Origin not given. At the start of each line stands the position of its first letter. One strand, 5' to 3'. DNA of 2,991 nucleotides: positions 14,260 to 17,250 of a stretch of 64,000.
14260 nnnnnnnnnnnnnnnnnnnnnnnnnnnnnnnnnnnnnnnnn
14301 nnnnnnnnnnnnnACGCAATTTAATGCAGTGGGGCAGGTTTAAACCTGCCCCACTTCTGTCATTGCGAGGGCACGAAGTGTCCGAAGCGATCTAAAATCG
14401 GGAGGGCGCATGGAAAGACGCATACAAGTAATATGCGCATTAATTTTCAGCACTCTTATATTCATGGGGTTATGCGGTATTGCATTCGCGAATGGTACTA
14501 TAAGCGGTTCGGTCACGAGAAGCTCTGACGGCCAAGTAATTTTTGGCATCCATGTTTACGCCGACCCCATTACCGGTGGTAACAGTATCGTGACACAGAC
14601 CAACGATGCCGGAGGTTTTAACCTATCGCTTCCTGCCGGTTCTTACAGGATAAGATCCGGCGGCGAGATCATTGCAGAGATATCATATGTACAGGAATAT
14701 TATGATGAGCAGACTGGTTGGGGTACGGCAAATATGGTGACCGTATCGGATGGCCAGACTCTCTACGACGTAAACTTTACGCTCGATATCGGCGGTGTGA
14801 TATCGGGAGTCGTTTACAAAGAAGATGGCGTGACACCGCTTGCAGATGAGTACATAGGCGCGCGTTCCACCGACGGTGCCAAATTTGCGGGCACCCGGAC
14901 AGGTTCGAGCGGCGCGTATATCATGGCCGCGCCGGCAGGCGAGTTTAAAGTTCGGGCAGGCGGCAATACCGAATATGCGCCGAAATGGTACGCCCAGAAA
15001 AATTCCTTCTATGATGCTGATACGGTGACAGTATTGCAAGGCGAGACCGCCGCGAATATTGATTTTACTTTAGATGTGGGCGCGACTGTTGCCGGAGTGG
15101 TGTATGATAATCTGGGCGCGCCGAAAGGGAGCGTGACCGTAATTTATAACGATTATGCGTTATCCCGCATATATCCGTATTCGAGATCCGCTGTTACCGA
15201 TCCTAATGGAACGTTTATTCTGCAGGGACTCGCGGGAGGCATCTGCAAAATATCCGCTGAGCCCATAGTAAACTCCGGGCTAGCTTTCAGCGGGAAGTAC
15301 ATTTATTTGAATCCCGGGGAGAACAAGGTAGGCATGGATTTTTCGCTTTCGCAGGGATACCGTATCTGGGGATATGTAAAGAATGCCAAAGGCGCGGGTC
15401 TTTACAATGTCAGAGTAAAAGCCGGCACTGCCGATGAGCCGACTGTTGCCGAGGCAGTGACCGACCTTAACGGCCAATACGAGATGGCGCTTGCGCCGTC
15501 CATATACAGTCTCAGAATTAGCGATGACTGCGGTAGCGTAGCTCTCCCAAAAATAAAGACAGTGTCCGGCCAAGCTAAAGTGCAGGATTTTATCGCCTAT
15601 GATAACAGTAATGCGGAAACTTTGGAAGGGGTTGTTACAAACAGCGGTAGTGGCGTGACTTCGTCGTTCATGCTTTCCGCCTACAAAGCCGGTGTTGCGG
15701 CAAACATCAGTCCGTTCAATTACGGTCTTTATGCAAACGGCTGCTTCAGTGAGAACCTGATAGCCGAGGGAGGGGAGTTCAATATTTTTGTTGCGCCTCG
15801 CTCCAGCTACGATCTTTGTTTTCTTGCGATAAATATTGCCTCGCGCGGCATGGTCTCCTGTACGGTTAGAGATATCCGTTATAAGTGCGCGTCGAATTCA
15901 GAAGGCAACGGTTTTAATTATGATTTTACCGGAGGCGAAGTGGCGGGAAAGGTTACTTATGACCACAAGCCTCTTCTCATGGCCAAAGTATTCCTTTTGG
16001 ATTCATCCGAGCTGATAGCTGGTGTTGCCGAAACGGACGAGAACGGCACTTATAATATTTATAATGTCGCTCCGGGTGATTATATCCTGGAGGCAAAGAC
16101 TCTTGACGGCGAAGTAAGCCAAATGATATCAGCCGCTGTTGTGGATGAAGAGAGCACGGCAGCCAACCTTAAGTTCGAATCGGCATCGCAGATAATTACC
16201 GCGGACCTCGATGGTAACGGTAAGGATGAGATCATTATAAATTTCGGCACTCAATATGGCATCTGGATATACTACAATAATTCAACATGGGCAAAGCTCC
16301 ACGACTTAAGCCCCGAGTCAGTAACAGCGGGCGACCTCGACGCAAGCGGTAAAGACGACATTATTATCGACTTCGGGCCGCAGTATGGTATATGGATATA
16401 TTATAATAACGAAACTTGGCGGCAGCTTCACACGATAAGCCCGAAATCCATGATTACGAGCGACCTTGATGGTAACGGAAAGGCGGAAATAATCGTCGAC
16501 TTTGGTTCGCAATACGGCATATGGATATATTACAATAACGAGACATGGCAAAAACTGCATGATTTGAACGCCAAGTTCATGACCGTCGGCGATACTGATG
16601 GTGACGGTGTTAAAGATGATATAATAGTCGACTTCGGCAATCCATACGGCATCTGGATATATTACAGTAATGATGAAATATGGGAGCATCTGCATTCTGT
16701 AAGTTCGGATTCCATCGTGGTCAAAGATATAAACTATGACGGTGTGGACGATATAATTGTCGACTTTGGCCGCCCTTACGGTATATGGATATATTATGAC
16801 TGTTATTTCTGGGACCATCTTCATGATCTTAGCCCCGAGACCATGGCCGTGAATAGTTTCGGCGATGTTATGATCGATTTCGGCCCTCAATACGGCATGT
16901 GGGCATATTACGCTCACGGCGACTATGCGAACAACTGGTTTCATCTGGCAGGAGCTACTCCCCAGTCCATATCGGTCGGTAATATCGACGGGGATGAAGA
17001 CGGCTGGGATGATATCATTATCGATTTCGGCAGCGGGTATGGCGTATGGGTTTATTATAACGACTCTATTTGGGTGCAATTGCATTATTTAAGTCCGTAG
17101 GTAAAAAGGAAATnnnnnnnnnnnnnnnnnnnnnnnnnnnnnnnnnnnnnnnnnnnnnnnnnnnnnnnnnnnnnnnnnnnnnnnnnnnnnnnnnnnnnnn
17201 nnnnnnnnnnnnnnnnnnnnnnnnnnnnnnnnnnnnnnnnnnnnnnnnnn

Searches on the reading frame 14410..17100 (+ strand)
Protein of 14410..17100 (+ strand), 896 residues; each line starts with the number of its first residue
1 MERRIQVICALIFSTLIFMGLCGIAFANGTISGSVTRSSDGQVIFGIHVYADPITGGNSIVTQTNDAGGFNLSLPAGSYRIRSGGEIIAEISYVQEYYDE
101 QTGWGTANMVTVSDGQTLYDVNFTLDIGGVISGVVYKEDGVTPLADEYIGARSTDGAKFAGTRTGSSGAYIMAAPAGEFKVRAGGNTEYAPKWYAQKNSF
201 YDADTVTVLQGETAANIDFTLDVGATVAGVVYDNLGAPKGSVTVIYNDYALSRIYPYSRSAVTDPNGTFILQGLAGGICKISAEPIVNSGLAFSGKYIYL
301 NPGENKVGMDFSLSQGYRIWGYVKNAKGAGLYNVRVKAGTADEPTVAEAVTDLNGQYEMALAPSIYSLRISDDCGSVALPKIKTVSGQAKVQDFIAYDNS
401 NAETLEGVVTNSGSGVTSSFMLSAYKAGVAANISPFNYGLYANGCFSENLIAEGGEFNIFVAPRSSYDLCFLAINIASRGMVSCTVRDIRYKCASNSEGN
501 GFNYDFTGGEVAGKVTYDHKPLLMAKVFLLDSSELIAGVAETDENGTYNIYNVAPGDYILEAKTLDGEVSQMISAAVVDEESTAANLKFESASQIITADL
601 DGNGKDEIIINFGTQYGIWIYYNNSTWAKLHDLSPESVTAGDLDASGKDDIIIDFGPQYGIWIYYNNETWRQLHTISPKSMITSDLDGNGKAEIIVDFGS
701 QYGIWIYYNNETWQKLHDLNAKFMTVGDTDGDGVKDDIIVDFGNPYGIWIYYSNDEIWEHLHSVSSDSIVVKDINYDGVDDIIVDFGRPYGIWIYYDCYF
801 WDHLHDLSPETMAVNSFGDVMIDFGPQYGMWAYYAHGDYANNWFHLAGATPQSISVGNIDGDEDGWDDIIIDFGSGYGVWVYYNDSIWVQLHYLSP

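Call 8: search_protein_families(library=pfam, proteins=[window:14410-17100:+], max_evalue=0.01)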
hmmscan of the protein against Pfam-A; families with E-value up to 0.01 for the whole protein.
window:14410-17100:+ (896 aa): 6 families
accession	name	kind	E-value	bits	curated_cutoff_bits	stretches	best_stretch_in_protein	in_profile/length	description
PF13620.12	CarboxypepD_reg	-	2.2e-32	111.6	32.3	4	319-394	2-79/82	Carboxypeptidase regulatory-like domain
PF13715.12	CarbopepD_reg_2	-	7.7e-14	51.9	32.2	1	512-586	2-73/88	CarboxypepD_reg-like domain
PF07210.18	DUF1416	-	1.1e-05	25.7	23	0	511-577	22-87/97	Protein of unknown function (DUF1416)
PF13517.12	FG-GAP_3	-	3.4e-05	24.8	26.9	1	599-653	1-61/61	FG-GAP-like repeat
PF17210.9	SdrD_B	-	8.4e-05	23.2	29.7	0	525-585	27-88/112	SdrD B-like domain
PF17802.7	SpaA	-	0.00087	19.8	23.1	0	523-582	17-80/91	Prealbumin-like fold domain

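Call 11: find_encoding_contigs(protein=window:14410-17100:+, flank=10000, max_places=10)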
Protein window:14410-17100:+ (896 aa): 2 contigs read that carry it; 2 places shown.
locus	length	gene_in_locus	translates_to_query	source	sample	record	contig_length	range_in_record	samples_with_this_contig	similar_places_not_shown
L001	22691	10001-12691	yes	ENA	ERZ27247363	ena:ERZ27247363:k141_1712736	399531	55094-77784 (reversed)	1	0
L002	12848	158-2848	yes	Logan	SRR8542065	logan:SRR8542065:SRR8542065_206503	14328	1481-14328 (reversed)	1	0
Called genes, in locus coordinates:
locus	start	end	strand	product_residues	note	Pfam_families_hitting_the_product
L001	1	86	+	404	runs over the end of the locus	PF05359:DUF748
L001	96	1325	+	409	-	PF01943:Polysacc_synt, PF13440:Polysacc_synt_3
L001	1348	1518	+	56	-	-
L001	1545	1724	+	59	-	-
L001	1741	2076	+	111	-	PF25937:DUF7980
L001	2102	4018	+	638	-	PF05226:CHASE2, PF07228:SpoIIE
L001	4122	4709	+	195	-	PF01909:NTP_transf_2, PF18765:Polbeta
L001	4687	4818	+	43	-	-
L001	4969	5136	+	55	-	-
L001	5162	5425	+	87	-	-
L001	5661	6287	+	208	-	-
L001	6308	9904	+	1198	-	PF25275:Golvesin_C, PF13229:Beta_helix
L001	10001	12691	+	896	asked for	PF07210:DUF1416 (faint), PF13620:CarboxypepD_reg (weak), PF13715:CarbopepD_reg_2 (faint), PF22904:NOMO1-like_2nd (faint), PF13517:FG-GAP_3 (faint), PF13620:CarboxypepD_reg (weak)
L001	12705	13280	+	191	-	-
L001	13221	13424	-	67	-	-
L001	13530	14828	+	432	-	PF01943:Polysacc_synt, PF13440:Polysacc_synt_3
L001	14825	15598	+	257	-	PF13578:Methyltransf_24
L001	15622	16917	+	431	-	PF01593:Amino_oxidase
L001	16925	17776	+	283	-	PF00535:Glycos_transf_2, PF13641:Glyco_tranf_2_3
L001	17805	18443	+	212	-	PF00132:Hexapep, PF14602:Hexapep_2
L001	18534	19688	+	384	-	PF13439:Glyco_transf_4, PF20706:GT4-conflict, PF00534:Glycos_transf_1, PF13692:Glyco_trans_1_4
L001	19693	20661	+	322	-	PF00535:Glycos_transf_2, PF10111:Glyco_tranf_2_2 (faint), PF13641:Glyco_tranf_2_3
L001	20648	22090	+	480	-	PF04932:Wzy_C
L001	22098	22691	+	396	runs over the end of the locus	PF13439:Glyco_transf_4, PF13579:Glyco_trans_4_4 (weak), PF20706:GT4-conflict (weak), PF00534:Glycos_transf_1, PF13692:Glyco_trans_1_4, PF13524:Glyco_trans_1_2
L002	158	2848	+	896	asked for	PF07210:DUF1416 (faint), PF13620:CarboxypepD_reg (weak), PF13715:CarbopepD_reg_2 (faint), PF22904:NOMO1-like_2nd (faint), PF13517:FG-GAP_3 (faint), PF13620:CarboxypepD_reg (weak)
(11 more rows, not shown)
